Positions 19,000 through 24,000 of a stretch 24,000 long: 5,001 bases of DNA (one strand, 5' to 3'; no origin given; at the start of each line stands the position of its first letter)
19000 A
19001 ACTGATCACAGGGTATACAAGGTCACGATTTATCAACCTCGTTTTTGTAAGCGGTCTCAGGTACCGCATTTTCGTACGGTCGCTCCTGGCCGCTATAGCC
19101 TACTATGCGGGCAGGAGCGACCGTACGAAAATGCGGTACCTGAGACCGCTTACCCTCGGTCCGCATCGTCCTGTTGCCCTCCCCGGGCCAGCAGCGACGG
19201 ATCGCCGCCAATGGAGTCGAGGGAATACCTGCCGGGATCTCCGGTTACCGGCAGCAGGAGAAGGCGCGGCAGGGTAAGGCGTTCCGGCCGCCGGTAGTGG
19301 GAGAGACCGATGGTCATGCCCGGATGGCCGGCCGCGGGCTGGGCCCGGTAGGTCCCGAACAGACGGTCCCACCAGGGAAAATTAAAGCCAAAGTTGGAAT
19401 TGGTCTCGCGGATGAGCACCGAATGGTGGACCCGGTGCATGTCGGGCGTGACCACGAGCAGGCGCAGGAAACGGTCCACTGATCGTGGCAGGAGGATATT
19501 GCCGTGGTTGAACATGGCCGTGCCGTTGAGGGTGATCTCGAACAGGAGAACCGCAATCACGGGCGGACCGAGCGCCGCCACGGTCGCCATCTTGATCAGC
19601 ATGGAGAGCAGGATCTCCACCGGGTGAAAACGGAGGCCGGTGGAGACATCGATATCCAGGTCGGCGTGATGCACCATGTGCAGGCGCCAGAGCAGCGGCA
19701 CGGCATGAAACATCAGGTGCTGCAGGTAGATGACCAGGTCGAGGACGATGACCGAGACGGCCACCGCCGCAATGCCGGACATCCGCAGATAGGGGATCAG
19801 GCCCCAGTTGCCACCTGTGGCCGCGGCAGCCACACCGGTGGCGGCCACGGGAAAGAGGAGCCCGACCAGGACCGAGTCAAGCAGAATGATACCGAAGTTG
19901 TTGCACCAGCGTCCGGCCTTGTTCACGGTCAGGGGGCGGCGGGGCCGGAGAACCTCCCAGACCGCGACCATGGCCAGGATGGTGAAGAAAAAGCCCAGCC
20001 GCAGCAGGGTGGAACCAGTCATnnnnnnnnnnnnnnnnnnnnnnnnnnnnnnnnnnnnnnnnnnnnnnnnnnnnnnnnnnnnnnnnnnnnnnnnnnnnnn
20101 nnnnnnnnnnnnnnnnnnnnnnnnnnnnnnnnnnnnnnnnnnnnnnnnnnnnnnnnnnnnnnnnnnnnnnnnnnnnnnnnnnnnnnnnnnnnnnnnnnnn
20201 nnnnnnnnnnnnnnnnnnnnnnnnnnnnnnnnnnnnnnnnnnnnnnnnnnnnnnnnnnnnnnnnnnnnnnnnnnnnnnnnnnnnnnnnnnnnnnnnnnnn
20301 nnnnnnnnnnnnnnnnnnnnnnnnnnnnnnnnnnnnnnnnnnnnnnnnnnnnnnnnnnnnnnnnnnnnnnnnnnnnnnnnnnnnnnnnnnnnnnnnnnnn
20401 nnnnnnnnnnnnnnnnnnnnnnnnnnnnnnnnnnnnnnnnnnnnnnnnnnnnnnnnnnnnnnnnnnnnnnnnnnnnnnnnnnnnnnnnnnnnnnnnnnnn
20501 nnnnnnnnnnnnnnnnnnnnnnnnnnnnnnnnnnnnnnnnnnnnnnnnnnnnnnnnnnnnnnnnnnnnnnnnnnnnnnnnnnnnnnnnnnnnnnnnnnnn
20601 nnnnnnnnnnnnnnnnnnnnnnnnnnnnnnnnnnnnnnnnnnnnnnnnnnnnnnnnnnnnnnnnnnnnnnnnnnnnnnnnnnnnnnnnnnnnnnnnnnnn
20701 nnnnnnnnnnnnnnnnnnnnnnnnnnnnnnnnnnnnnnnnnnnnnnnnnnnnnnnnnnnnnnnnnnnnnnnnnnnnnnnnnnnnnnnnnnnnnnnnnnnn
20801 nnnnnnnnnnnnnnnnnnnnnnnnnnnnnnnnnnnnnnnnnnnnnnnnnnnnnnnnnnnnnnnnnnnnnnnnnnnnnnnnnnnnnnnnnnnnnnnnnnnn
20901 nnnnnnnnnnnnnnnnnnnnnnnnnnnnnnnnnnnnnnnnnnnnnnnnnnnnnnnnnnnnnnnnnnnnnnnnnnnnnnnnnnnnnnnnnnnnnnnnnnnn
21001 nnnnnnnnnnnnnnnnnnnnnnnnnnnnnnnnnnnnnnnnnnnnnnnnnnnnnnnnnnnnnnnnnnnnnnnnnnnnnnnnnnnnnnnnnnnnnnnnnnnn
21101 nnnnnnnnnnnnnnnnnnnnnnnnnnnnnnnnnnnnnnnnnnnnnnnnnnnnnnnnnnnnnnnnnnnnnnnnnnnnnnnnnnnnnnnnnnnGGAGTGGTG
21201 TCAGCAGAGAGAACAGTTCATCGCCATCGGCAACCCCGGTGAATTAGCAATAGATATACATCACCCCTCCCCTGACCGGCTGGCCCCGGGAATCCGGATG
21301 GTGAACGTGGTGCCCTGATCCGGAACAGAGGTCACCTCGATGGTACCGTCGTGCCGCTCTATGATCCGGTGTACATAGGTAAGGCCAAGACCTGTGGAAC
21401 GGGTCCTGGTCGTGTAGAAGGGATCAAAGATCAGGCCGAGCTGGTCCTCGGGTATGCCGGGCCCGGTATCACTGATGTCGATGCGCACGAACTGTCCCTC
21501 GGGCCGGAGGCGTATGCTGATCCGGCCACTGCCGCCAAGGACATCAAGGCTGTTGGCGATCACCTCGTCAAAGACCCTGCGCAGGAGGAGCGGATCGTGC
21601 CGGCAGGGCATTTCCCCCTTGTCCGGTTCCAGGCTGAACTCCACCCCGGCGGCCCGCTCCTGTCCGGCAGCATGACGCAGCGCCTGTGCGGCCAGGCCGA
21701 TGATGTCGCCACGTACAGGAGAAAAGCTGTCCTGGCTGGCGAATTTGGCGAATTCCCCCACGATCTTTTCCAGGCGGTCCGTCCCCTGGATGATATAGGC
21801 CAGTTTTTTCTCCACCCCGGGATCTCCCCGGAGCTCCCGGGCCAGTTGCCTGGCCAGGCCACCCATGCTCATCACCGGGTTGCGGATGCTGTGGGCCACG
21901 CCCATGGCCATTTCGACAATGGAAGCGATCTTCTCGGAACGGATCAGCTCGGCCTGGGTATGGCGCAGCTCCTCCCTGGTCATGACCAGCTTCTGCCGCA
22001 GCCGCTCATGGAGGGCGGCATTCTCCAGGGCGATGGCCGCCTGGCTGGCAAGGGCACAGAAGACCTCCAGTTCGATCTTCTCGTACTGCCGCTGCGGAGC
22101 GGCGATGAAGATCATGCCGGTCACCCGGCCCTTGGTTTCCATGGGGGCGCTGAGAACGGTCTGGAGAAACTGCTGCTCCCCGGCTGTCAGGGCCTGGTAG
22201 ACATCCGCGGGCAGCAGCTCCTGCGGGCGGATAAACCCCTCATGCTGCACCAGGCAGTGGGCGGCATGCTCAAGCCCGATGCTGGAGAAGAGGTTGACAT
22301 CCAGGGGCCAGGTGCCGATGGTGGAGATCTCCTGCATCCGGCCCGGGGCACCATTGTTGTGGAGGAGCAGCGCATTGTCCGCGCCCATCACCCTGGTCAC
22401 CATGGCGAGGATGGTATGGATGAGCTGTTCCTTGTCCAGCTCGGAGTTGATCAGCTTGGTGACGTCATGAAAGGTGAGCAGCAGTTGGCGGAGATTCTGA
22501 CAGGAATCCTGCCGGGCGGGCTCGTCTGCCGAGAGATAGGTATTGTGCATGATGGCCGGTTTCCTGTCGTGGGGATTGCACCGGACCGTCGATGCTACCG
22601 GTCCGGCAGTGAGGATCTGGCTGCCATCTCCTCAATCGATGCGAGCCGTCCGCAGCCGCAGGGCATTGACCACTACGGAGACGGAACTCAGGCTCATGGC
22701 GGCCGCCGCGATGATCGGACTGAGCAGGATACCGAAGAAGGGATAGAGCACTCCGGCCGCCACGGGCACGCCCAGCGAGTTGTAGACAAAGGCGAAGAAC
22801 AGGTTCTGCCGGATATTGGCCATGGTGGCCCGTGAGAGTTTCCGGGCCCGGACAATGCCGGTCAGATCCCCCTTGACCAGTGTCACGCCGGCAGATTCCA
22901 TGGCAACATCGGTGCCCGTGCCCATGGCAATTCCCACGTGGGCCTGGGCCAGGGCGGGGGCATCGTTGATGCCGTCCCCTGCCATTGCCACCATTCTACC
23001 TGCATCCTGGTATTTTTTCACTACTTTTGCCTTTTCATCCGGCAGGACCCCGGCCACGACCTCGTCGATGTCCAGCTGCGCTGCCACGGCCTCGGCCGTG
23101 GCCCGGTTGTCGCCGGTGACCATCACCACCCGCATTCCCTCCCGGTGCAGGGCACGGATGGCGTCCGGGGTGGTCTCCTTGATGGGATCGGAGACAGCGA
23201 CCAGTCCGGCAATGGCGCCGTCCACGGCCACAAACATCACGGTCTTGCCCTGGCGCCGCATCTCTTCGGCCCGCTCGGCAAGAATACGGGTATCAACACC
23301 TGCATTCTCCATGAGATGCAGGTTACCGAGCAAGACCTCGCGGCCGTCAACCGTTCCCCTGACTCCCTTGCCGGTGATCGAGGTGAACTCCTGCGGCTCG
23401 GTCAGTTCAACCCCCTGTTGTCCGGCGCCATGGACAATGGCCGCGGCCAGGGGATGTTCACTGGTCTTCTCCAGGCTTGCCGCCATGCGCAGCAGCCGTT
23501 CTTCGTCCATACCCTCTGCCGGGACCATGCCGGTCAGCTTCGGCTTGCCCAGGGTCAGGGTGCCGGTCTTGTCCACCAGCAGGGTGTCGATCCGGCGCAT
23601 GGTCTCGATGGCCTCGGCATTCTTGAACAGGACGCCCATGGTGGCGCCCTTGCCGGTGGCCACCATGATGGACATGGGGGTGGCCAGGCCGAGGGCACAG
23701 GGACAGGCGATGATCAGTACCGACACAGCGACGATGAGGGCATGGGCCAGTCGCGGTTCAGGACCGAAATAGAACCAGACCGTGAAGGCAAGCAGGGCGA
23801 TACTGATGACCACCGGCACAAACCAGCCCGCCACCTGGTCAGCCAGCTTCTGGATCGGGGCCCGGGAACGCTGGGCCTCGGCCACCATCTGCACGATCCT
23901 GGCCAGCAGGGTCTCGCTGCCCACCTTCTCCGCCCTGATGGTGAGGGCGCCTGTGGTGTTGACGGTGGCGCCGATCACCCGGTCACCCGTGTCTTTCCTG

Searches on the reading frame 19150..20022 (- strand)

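Call 59: search_protein_families(library=pfam, proteins=[window:19150-20022:-], max_evalue=0.00001)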
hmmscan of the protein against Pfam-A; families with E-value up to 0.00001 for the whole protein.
window:19150-20022:- (290 aa): 1 family
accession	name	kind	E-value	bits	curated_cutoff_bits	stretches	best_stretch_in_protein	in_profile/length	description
PF04116.19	FA_hydroxylase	-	1.3e-26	94.1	31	1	88-224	2-132/132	Fatty acid hydroxylase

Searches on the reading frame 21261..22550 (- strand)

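Call 59: search_protein_families(library=pfam, proteins=[window:21261-22550:-], max_evalue=0.00001)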
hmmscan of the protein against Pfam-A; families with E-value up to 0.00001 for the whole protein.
window:21261-22550:- (429 aa): 3 families
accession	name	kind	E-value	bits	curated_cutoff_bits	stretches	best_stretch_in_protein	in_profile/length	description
PF02518.31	HATPase_c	-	1.5e-27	96.7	26.4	1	319-421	2-108/111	Histidine kinase-, DNA gyrase B-, and HSP90-like ATPase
PF01590.32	GAF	-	1.3e-08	35.8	22.4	1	40-175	2-133/133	GAF domain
PF00512.31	HisKA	-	7.3e-07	29.6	26.9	1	213-274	4-64/66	His Kinase A (phospho-acceptor) domain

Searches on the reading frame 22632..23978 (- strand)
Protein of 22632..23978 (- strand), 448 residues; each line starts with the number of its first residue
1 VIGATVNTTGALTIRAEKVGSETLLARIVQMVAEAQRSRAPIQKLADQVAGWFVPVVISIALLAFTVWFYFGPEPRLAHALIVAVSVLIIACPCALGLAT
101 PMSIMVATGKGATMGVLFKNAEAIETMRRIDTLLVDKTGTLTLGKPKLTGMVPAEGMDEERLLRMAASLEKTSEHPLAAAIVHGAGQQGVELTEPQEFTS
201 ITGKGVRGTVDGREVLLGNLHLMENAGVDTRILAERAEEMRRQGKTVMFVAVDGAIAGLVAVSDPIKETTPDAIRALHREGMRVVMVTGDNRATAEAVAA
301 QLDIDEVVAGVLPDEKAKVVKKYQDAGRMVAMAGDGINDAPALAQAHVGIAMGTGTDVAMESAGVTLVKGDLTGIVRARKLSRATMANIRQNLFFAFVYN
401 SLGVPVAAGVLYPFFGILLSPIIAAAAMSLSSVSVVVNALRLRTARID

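Call 59: search_protein_families(library=pfam, proteins=[window:22632-23978:-], max_evalue=0.00001)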
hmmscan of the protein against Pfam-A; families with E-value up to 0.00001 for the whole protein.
window:22632-23978:- (448 aa): 4 families
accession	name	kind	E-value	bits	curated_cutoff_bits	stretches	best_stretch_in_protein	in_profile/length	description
PF00702.32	Hydrolase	-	2.2e-35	123.3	26.4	1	130-347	1-191/191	haloacid dehalogenase-like hydrolase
PF00122.25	E1-E2_ATPase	-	1.1e-28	100.5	28.1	1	3-112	72-179/181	E1-E2 ATPase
PF08282.18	Hydrolase_3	-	7.1e-08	32.9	20.9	0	319-376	195-252/255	haloacid dehalogenase-like hydrolase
PF12710.13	HAD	-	4.8e-07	30.8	27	1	271-343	88-188/189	haloacid dehalogenase-like hydrolase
